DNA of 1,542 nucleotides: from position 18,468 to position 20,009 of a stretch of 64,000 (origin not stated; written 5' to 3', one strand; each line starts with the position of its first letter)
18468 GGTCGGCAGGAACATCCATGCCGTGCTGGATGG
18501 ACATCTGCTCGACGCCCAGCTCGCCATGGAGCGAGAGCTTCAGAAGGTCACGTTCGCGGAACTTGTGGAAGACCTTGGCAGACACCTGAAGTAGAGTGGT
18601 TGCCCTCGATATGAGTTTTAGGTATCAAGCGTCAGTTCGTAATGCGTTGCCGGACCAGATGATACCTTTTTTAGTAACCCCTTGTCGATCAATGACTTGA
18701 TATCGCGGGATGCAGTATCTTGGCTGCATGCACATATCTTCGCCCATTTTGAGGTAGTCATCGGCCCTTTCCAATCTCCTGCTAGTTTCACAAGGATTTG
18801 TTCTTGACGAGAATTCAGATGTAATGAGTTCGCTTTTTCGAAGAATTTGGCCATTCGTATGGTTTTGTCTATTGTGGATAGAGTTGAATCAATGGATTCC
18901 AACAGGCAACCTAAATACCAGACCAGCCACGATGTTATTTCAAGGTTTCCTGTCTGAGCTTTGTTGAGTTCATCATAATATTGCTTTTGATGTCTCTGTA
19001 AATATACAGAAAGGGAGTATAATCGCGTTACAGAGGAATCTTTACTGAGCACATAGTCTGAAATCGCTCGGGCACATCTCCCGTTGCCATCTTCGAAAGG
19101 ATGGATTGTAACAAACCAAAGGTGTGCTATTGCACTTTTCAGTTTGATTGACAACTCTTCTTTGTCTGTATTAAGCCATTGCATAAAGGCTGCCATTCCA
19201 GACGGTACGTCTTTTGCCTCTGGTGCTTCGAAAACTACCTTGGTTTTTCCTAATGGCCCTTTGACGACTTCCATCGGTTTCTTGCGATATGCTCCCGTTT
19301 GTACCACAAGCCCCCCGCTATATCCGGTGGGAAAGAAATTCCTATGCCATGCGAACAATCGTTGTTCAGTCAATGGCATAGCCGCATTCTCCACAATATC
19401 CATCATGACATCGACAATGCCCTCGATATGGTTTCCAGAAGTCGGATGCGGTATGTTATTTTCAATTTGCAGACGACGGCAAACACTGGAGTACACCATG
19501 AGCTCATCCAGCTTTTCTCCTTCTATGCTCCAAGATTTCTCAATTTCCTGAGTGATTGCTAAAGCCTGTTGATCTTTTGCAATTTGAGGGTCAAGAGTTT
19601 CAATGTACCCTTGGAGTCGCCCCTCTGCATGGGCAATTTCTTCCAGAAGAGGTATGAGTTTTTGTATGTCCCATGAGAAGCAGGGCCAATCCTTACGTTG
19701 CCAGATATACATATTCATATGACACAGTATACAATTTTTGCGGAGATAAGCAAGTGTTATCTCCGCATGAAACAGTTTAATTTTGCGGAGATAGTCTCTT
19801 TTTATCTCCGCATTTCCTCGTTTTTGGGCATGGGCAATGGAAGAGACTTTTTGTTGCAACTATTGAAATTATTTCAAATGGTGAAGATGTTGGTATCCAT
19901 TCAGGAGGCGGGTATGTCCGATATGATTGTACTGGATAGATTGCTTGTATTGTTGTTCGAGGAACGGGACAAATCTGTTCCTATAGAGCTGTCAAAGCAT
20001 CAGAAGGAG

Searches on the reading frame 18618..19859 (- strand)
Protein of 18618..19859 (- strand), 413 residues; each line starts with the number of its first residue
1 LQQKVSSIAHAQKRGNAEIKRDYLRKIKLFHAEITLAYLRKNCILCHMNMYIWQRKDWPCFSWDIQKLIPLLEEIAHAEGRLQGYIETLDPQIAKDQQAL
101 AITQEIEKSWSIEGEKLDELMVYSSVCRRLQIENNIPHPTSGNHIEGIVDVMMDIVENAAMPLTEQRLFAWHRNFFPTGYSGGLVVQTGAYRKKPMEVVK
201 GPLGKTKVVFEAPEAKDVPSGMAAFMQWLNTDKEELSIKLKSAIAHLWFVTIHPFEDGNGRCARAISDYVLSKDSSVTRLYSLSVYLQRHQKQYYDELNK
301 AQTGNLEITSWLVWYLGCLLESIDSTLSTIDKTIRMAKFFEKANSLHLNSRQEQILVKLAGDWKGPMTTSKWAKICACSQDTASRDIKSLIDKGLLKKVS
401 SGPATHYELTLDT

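Call 85: search_protein_families(library=pfam, proteins=[window:18618-19859:-], max_evalue=0.00001)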
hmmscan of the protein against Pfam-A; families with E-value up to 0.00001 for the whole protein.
window:18618-19859:- (413 aa): 2 families
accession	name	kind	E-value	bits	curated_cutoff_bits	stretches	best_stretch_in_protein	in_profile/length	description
PF13776.11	DUF4172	-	1.7e-22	80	25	1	51-132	1-82/82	Domain of unknown function (DUF4172)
PF02661.23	Fic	-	4.2e-17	63.2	24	1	162-271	1-93/93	Fic/DOC family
